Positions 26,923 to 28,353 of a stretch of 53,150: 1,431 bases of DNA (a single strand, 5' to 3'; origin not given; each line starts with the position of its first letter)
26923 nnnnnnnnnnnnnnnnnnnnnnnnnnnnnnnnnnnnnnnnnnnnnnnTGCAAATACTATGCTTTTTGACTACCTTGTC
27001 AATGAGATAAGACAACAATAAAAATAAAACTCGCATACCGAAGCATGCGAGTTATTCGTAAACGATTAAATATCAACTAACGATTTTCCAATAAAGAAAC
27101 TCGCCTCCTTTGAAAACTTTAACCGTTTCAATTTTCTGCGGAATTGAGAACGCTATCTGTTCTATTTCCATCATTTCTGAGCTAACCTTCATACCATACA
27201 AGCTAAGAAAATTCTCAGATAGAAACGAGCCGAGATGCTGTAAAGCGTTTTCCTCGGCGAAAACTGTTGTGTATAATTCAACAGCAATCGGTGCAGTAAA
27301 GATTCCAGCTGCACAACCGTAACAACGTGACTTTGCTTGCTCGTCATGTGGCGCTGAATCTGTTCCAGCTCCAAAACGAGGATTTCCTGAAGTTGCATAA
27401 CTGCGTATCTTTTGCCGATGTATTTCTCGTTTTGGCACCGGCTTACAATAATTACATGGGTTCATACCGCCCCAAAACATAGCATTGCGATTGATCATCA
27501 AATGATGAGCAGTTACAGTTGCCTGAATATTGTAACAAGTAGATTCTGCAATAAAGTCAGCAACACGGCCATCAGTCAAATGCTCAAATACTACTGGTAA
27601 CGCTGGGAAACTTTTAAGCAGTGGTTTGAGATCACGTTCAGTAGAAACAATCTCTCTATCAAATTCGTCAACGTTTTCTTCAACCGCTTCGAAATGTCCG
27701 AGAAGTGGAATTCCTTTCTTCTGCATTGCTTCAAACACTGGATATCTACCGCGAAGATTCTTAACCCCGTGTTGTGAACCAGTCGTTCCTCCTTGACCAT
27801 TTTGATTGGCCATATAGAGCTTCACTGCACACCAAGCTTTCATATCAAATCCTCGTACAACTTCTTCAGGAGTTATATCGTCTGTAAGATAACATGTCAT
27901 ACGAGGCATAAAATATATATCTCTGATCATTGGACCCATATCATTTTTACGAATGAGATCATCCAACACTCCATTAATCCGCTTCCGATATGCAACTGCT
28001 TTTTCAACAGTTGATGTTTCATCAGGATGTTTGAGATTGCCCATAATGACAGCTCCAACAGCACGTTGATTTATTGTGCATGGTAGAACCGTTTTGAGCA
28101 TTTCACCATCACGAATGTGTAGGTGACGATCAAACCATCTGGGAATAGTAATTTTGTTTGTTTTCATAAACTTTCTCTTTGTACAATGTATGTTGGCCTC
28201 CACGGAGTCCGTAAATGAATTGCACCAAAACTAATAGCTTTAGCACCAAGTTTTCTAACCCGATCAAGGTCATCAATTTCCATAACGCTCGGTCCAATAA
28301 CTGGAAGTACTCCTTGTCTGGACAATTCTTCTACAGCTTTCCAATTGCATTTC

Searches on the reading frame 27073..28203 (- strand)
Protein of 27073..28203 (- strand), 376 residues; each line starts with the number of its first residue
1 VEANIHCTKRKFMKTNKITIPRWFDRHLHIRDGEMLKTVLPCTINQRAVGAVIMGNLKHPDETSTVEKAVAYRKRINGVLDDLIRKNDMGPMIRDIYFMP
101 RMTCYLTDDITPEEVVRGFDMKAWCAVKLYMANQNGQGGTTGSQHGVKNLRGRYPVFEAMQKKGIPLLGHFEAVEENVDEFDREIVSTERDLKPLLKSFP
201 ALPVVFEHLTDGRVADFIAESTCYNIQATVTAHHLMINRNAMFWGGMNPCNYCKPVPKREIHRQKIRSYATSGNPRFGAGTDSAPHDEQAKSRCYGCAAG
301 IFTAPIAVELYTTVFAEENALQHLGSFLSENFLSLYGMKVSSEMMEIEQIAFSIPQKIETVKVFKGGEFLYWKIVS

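Call 25: search_protein_families(library=pfam, proteins=[window:27073-28203:-])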
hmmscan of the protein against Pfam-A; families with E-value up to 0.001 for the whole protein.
window:27073-28203:- (376 aa): 0 families

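Call 27: search_protein_families(library=pfam, max_evalue=1, proteins=[window:27073-28203:-])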
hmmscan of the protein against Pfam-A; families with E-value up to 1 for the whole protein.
window:27073-28203:- (376 aa): 0 families

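Call 51: search_solved_structures(query=window:27073-28203:-, max_evalue=1)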
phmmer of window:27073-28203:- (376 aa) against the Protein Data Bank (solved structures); distinct sequences matched with E-value up to 1: 17.
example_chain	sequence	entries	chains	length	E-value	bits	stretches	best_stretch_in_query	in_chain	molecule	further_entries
1j79_A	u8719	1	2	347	2.6e-74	253.6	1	19-374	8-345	dihydroorotase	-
6cty_A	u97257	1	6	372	3.7e-74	253.1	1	18-374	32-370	Dihydroorotase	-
1xge_A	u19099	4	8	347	4.5e-74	252.8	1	19-374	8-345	Dihydroorotase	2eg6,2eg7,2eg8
3mjm_A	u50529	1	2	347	6e-74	252.4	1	19-374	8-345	Dihydroorotase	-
2z2a_A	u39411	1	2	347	1e-73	251.6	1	19-374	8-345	Dihydroorotase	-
2e25_A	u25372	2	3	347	1.1e-73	251.5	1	19-374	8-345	Dihydroorotase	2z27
2z24_A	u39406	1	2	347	1.4e-73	251.2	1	19-374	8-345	Dihydroorotase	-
2z29_A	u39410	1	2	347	1.7e-73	250.9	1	19-374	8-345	Dihydroorotase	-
2z26_A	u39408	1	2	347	1.8e-73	250.8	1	19-374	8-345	Dihydroorotase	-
2z28_A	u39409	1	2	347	1.9e-73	250.7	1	19-374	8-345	Dihydroorotase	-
2z25_A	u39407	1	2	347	2.1e-73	250.6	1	19-374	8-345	Dihydroorotase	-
4lfy_A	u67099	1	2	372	1.2e-71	244.9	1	18-374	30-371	Dihydroorotase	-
3jze_A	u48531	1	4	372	9.5e-69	235.3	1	18-374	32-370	Dihydroorotase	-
2z2b_A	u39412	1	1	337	6.4e-67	229.3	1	19-374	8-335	Dihydroorotase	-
5vgm_A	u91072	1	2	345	4.3e-60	206.8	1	17-373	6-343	Dihydroorotase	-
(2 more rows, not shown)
